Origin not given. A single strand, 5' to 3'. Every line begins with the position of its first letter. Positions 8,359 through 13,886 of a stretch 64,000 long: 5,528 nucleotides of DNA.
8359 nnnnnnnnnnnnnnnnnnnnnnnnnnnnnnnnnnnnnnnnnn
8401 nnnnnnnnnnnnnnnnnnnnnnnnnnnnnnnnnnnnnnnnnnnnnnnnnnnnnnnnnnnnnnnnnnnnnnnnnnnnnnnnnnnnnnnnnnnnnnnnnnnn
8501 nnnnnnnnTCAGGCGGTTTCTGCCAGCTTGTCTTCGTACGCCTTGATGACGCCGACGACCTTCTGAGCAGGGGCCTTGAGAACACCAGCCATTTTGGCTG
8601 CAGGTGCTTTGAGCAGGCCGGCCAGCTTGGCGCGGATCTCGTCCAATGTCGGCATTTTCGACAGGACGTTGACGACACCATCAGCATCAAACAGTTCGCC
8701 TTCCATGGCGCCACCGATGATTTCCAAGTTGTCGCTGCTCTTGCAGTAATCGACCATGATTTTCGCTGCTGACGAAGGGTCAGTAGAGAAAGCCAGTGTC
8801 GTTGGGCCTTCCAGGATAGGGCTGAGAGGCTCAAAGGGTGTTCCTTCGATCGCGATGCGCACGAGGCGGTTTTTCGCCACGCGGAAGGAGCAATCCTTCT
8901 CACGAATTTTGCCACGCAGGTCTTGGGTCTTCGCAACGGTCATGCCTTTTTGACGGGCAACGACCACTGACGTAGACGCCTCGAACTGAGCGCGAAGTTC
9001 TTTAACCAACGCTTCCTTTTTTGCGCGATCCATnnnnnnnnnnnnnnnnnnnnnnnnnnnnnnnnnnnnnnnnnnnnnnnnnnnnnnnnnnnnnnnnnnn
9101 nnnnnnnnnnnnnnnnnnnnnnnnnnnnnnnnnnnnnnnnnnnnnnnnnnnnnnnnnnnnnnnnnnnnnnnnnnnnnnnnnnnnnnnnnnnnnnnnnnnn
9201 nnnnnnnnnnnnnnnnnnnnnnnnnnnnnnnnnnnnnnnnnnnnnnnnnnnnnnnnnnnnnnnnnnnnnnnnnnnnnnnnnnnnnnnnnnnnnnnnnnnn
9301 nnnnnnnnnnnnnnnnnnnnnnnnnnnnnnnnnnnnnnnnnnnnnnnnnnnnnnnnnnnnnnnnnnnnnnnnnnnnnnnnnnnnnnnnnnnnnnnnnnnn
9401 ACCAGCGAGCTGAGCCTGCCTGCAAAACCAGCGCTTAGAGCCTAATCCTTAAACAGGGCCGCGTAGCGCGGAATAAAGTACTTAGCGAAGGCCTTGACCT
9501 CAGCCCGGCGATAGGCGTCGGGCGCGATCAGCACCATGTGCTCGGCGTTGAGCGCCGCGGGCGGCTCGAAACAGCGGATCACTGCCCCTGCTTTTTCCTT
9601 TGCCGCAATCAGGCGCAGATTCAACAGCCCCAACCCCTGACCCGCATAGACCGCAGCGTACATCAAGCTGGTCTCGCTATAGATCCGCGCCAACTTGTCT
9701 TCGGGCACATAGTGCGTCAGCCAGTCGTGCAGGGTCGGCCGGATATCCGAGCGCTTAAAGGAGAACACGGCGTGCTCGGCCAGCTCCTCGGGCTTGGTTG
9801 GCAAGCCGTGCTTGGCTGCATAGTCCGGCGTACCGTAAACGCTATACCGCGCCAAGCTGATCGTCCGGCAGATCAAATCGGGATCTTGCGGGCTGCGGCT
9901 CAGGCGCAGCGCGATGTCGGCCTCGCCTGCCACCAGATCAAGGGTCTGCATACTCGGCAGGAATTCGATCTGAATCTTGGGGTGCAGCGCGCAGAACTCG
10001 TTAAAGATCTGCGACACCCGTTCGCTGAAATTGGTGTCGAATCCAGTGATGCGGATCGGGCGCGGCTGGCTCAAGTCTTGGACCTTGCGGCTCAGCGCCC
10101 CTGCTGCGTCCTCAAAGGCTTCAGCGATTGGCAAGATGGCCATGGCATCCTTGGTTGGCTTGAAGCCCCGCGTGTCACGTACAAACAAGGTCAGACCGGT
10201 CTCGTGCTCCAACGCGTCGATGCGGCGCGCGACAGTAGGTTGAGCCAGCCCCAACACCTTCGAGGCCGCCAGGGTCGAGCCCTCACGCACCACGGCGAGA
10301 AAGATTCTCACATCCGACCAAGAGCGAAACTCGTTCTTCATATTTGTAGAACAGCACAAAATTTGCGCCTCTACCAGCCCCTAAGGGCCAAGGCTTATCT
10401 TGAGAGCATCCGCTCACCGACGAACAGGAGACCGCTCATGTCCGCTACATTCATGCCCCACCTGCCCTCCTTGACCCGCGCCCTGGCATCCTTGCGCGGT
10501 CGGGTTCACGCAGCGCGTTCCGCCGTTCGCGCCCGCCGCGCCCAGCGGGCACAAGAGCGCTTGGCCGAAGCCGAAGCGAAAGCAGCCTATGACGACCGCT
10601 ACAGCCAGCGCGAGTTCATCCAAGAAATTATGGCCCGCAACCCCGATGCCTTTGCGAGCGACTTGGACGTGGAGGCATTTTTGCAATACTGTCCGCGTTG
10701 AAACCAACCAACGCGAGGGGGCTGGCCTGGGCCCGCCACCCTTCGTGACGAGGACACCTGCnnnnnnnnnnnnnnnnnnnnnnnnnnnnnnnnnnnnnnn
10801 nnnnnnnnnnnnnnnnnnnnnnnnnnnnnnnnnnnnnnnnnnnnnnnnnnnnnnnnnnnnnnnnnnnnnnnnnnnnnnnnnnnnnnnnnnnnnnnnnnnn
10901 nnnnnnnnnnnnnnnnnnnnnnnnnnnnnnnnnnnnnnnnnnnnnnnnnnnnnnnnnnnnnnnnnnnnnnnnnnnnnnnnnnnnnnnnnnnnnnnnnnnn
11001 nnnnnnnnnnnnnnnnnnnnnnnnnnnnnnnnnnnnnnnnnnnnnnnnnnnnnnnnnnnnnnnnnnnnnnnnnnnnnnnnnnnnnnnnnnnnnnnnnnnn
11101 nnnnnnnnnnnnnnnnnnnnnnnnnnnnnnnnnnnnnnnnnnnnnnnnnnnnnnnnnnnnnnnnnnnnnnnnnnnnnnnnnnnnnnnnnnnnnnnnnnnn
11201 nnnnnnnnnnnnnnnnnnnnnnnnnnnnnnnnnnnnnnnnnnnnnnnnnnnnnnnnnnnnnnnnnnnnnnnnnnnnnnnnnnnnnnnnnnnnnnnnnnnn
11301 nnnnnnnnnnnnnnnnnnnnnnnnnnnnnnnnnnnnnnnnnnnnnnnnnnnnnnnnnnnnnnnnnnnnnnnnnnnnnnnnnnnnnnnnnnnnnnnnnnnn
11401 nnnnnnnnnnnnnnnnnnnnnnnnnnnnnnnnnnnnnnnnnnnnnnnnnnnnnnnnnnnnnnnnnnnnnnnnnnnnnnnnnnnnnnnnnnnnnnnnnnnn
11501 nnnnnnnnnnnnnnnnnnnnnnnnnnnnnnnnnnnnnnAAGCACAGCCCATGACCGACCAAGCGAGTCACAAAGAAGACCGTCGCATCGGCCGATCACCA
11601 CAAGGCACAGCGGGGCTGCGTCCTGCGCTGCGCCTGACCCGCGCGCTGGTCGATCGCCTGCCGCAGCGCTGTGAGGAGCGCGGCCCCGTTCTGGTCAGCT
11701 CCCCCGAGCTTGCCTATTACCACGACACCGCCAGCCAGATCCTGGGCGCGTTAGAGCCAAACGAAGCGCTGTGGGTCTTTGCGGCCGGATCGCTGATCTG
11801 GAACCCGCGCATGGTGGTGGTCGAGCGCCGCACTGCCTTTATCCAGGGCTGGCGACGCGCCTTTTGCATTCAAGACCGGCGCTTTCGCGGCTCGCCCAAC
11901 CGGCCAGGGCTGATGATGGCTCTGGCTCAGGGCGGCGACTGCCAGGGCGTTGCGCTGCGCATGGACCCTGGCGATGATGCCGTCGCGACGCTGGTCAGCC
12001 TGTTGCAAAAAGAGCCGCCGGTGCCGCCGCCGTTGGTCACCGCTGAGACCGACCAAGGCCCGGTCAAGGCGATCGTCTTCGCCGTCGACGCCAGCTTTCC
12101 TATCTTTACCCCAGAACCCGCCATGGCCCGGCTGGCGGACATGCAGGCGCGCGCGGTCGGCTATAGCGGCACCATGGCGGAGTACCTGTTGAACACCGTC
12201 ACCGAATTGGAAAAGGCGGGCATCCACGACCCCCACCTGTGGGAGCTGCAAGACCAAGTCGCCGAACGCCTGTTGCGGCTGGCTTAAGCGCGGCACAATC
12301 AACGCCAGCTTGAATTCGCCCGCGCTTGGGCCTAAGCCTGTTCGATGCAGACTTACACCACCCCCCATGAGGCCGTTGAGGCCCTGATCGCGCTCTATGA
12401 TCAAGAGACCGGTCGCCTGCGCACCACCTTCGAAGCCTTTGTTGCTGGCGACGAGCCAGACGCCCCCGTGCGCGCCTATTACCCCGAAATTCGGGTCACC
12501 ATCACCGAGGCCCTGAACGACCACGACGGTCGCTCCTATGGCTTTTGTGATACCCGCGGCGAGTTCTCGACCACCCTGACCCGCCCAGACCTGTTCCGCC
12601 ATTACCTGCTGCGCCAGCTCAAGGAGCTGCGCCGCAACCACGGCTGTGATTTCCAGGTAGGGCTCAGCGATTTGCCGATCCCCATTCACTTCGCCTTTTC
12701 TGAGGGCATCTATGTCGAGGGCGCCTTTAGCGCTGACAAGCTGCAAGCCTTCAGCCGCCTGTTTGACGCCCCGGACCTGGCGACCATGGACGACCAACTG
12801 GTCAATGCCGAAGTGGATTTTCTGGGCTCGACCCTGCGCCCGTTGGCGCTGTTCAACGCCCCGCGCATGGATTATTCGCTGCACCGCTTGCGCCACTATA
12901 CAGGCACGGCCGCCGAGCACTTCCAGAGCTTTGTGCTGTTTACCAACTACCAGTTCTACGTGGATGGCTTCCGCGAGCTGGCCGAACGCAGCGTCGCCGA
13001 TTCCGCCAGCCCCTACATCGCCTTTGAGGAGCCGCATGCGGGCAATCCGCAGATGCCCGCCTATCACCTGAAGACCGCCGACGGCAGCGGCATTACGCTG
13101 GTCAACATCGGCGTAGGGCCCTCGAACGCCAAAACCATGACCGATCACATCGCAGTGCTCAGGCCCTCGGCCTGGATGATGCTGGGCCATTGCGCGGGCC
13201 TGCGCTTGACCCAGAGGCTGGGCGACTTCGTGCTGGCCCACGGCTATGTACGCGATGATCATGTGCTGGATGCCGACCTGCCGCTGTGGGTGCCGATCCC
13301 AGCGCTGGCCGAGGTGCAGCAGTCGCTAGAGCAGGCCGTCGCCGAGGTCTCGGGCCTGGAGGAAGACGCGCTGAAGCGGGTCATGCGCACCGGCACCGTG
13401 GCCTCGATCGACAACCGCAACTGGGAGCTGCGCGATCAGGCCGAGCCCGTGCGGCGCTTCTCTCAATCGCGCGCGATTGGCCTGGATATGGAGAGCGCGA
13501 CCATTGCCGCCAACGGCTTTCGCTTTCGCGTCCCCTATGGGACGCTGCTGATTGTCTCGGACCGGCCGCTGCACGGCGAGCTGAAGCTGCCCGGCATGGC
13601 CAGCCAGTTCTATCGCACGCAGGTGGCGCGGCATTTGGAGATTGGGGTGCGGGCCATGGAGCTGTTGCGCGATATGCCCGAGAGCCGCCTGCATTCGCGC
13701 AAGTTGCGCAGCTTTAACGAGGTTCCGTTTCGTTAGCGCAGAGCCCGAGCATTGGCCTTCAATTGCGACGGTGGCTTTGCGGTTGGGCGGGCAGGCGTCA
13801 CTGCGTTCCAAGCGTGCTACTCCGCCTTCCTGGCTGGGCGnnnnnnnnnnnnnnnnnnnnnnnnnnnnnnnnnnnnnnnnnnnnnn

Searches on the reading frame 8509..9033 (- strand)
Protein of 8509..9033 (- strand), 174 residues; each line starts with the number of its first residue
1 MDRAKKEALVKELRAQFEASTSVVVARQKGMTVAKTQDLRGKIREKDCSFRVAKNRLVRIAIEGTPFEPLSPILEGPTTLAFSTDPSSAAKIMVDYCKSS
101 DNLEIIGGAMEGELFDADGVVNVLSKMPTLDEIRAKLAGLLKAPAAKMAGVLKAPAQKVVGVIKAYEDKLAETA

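Call 58: search_protein_families(library=pfam, proteins=[window:8509-9033:-], max_evalue=0.00001)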
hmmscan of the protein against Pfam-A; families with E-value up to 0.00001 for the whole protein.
window:8509-9033:- (174 aa): 1 family
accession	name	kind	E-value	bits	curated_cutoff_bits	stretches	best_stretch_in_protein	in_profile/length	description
PF00466.25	Ribosomal_L10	-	3.5e-27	94.9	22.8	1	1-96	1-98/100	Ribosomal protein L10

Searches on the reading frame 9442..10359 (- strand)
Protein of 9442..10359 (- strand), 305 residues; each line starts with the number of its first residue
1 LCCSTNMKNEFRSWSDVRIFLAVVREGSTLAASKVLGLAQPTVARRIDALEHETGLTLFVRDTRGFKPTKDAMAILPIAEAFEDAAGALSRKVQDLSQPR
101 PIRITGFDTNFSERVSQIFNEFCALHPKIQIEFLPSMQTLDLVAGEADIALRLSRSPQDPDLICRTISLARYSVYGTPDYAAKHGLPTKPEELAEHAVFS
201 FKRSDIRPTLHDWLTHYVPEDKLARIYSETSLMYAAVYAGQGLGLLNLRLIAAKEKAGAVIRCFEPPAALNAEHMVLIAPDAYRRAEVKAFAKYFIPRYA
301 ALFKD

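Call 58: search_protein_families(library=pfam, proteins=[window:9442-10359:-], max_evalue=0.00001)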
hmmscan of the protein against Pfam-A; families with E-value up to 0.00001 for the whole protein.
window:9442-10359:- (305 aa): 2 families
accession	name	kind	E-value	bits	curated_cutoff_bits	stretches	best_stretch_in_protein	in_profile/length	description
PF03466.25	LysR_substrate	-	2.7e-20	73.1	28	1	101-295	7-204/209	LysR substrate binding domain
PF00126.33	HTH_1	-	5e-17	62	26.6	1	15-72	2-59/60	Bacterial regulatory helix-turn-helix protein, lysR family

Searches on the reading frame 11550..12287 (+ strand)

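Call 58: search_protein_families(library=pfam, proteins=[window:11550-12287:+], max_evalue=0.00001)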
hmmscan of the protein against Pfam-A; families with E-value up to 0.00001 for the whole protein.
window:11550-12287:+ (245 aa): 1 family
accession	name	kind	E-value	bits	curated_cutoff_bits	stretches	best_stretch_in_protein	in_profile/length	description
PF04752.17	ChaC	-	1.4e-27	97.3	21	1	74-239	1-175/176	ChaC-like protein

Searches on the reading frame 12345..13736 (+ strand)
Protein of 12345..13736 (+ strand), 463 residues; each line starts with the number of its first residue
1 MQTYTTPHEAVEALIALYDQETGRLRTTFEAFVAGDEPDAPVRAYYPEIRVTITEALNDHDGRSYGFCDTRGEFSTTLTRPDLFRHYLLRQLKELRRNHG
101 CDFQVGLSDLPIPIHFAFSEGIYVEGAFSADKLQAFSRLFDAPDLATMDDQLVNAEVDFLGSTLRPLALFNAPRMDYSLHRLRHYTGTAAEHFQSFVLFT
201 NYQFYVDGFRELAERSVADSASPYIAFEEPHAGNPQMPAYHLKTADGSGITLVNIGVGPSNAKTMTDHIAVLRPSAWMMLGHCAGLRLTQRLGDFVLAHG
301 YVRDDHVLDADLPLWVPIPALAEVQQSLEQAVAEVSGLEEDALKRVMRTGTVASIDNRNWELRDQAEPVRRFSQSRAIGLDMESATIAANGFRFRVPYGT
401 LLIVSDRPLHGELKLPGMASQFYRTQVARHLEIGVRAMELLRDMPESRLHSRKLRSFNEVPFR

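Call 58: search_protein_families(library=pfam, proteins=[window:12345-13736:+], max_evalue=0.00001)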
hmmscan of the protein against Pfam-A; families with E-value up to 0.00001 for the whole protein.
window:12345-13736:+ (463 aa): 2 families
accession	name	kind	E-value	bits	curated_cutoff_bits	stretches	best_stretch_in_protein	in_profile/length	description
PF10423.15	AMNp_N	-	1.9e-44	151.5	27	1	9-157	1-147/154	Bacterial AMP nucleoside phosphorylase N-terminus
PF01048.26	PNP_UDP_1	-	5.9e-16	59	25.1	1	240-410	34-202/233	Phosphorylase superfamily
